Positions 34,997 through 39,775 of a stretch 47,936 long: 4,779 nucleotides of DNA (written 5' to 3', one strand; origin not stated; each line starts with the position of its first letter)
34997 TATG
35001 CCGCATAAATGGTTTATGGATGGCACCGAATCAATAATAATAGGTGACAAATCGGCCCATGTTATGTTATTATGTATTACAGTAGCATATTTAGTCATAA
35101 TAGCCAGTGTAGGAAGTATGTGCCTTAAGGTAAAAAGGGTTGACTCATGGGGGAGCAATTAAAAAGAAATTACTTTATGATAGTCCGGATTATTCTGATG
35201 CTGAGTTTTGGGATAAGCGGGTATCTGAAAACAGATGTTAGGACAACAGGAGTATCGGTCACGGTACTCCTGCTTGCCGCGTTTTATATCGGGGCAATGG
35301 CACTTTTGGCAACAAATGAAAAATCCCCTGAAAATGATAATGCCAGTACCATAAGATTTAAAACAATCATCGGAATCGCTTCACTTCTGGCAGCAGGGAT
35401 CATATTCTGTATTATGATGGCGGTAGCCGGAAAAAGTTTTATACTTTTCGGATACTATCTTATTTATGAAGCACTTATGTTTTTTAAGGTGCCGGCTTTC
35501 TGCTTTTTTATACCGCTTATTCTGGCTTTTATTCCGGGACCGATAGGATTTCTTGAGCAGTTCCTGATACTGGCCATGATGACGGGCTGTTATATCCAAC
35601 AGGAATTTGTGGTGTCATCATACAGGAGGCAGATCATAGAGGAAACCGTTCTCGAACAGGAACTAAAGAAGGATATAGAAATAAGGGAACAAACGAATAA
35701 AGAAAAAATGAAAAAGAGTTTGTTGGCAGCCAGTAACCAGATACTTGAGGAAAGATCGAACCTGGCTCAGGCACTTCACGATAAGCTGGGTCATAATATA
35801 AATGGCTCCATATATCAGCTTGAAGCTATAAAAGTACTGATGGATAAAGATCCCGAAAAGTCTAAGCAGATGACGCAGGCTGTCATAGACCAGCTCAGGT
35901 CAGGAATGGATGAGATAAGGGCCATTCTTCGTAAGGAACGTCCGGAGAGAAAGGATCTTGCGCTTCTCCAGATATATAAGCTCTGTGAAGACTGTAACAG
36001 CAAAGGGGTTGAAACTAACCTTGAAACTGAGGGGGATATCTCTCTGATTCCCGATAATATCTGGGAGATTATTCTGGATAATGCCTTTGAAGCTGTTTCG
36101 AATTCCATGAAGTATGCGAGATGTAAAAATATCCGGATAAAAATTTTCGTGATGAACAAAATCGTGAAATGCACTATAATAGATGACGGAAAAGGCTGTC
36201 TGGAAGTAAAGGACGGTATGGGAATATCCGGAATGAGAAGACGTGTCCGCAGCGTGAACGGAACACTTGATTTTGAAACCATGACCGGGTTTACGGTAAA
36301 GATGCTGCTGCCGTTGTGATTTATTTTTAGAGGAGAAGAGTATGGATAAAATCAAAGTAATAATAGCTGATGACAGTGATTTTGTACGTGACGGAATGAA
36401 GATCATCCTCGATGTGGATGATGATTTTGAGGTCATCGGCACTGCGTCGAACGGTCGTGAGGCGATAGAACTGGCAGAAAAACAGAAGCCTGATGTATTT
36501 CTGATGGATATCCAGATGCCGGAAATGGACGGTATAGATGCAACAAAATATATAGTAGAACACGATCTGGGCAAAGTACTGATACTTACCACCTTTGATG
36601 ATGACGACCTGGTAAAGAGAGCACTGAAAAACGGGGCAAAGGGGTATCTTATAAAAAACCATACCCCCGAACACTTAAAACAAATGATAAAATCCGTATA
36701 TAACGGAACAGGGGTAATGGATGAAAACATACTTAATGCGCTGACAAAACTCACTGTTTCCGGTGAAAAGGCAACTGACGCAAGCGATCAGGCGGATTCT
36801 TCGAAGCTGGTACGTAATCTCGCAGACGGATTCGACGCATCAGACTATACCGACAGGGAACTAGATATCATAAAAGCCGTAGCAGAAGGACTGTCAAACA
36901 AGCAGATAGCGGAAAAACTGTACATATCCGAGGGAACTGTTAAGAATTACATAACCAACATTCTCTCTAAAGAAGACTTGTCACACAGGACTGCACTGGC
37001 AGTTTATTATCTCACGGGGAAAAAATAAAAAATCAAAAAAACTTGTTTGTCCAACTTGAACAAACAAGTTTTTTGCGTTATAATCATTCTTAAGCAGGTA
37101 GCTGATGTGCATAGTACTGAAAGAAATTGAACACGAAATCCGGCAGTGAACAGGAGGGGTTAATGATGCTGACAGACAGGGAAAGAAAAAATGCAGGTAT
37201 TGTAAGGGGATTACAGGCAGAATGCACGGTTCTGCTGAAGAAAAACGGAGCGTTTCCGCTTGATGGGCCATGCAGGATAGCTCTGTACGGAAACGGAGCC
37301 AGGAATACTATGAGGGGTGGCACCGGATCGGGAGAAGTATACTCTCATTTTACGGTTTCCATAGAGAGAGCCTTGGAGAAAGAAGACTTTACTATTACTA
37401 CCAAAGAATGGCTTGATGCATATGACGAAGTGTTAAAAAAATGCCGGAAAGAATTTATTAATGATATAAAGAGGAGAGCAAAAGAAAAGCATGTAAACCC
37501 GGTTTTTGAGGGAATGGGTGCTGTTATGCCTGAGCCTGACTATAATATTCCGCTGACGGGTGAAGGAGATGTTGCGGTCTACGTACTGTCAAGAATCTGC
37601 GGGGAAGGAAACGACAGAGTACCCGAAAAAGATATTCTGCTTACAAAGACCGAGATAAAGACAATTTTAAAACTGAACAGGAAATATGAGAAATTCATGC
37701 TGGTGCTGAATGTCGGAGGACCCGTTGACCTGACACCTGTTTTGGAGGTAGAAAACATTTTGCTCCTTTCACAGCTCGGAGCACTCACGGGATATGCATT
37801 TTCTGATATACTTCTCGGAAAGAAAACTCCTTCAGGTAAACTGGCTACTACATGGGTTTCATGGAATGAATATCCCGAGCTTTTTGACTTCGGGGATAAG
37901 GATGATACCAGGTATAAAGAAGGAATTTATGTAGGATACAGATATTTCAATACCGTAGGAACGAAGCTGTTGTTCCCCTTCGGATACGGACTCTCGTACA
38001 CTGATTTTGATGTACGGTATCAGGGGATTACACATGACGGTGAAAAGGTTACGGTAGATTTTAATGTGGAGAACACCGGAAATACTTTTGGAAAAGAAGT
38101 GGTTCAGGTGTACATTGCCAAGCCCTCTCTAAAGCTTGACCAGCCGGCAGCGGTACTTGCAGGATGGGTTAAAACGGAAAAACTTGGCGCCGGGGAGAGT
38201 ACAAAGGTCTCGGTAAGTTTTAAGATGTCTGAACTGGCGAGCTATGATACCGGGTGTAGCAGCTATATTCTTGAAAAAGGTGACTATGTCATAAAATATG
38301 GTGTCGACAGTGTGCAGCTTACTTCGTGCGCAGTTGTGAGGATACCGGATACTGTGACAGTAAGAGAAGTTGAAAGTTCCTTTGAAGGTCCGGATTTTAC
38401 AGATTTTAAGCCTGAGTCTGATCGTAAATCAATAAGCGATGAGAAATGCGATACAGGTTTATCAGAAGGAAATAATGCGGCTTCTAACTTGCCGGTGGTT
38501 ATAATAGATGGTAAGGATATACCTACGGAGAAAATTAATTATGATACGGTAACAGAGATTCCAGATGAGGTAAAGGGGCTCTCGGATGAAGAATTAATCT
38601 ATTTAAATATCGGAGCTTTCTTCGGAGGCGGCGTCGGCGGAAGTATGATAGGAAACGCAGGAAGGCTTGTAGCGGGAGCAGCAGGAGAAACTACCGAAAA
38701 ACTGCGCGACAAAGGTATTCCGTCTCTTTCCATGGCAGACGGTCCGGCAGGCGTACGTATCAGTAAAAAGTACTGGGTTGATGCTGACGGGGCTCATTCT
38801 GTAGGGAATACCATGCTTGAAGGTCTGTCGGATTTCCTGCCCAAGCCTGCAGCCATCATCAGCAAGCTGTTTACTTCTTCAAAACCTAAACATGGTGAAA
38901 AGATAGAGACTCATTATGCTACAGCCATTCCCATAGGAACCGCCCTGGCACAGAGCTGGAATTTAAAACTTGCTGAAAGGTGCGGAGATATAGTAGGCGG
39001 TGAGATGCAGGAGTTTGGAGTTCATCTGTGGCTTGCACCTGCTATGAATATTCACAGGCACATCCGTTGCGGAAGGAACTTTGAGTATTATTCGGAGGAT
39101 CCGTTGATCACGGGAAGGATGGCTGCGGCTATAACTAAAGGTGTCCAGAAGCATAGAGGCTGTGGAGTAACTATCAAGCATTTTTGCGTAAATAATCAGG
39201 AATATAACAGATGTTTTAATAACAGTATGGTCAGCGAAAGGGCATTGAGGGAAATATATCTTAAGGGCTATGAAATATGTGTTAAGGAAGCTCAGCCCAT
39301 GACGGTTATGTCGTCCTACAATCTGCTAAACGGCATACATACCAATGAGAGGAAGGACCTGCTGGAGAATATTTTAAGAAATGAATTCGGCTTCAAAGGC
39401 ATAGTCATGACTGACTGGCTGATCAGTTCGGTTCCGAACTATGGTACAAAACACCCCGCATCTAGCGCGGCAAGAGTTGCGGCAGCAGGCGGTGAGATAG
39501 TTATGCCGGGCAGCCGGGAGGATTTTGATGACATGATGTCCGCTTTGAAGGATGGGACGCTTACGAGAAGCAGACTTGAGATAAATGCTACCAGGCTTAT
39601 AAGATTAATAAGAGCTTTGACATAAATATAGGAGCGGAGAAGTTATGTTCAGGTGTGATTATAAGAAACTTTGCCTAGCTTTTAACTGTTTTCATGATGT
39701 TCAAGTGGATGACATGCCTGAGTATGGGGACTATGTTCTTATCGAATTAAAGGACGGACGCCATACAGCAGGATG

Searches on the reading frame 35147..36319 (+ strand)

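Call 10: search_protein_families(library=ncbifam, proteins=[window:35147-36319:+], max_evalue=0.01)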
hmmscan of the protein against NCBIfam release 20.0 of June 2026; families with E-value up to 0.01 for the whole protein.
window:35147-36319:+ (390 aa): 6 families
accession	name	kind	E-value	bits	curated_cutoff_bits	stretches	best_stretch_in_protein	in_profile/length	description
NF008649.0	PRK11644.1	equivalog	3.9e-20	72.1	408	1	171-389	276-495/499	signal transduction histidine-protein kinase/phosphatase UhpB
NF052443.1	SensHisKinMctS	equivalog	2.4e-15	55.8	700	1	200-389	248-447/457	two-component system sensor histidine kinase MctS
NF052531.1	Strep_LiaS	equivalog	3.5e-11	42.9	450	1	169-388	88-325/328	envelope stress sensor histidine kinase LiaS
NF047786.1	his_kin_MadS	equivalog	3.6e-11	42.8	500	1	170-350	197-379/434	MadS family sensor histidine kinase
NF007896.0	PRK10600.1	equivalog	4e-10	39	578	1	160-374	358-567/598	nitrate/nitrite two-component system sensor histidine kinase NarX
NF008184.0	PRK10935.1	equivalog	1.6e-08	33.6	553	1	199-386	360-555/565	nitrate/nitrite two-component system sensor histidine kinase NarQ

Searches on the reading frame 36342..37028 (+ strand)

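Call 10: search_protein_families(library=ncbifam, proteins=[window:36342-37028:+], max_evalue=0.01)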
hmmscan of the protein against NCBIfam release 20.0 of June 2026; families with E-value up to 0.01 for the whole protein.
window:36342-37028:+ (228 aa): 114 families (the best 25 are shown)
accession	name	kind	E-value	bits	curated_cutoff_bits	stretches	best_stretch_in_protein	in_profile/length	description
NF007935.0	PRK10651.1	equivalog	6.7e-44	149.6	250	1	2-224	5-211/216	two-component system response regulator NarL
NF047785.1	respo_reg_MadR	equivalog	2.8e-41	141.2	300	2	4-163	1-163/209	MadR family response regulator transcription factor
NF007708.0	PRK10403.1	equivalog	3e-39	134.7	343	1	4-225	7-210/215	nitrate/nitrite response regulator protein NarP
NF052445.1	RespRegMctR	equivalog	5.8e-36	123.8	300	2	3-139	1-138/205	two-component system response regulator MctR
NF007018.1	PRK09483.1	equivalog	9.8e-30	103.8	280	1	4-216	2-196/217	UvrY/SirA/GacA family response regulator transcription factor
NF011896.0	PRK15369.1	equivalog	5.2e-28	98.1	242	1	2-218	2-199/211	two component system response regulator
NF001965.0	PRK00742.1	subfamily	2.4e-26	92.8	293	1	2-113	2-117/357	chemotaxis-specific protein-glutamate methyltransferase CheB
NF041367.1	CheY_Halo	equivalog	9.3e-26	90.5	200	1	6-119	1-113/114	chemotaxis protein CheY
TIGR02875.1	spore_0_A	equivalog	1.2e-23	83.7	200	1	2-152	1-151/262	sporulation transcription factor Spo0A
NF008677.0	PRK11697.1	equivalog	4.9e-21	75.2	246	1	4-126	2-122/238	two-component system response regulator BtsR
NF007685.0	PRK10360.1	equivalog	2e-20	73.5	258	2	4-133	2-129/196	response regulator transcription factor UhpA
NF007403.0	PRK09935.1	equivalog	4e-20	72.3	271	2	2-168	2-169/210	fimbria biosynthesis transcriptional regulator FimZ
NF009206.0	PRK12555.1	subfamily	5.2e-20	71.7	342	1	4-101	1-100/340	chemotaxis-specific protein-glutamate methyltransferase CheB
NF008469.0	PRK11361.1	equivalog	9.1e-20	70.8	714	1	5-126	6-126/461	acetoacetate metabolism transcriptional regulator AtoC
NF006900.1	PRK09390.1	equivalog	2.8e-17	62.9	255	2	3-121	4-121/203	response regulator FixJ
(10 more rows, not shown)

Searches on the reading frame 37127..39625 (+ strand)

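Call 10: search_protein_families(library=ncbifam, proteins=[window:37127-39625:+], max_evalue=0.01)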
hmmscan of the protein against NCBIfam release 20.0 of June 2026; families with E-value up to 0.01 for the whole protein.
window:37127-39625:+ (832 aa): 8 families
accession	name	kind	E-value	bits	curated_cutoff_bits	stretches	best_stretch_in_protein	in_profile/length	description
NF041610.1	alph_arabinopyran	equivalog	1.1e-105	354.5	1300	2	595-828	55-275/738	exo-alpha-(1->6)-L-arabinopyranosidase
NF052330.1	BetGlucosiCelf0468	equivalog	1.1e-72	245.5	1300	2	594-828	50-277/817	beta-d-glucosidase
NF041776.1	xylosidase_Xyl3A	equivalog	1.4e-57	195.3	1250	2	168-396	617-837/846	xylan 1,4-beta-xylosidase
NF052329.1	XyloArabinsidase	equivalog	4.6e-52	177.1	1050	2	597-825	107-338/750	beta-xylosidase/alpha-l-arabinosidase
NF011678.0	PRK15098.1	equivalog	1.3e-47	162.8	666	2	598-820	117-345/765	beta-glucosidase BglX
NF052331.1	Bet13-16Glucosase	equivalog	1.9e-37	128.8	1330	2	596-827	91-329/750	exo-beta-d-1,3/1,6-glucosidase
NF041579.1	betaxyl_Flavo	equivalog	5.5e-37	127.3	1350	2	589-763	75-256/716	beta-xylosidase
NF003740.0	PRK05337.1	equivalog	2.1e-07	30.4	207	1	612-793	96-279/340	beta-N-acetylhexosaminidase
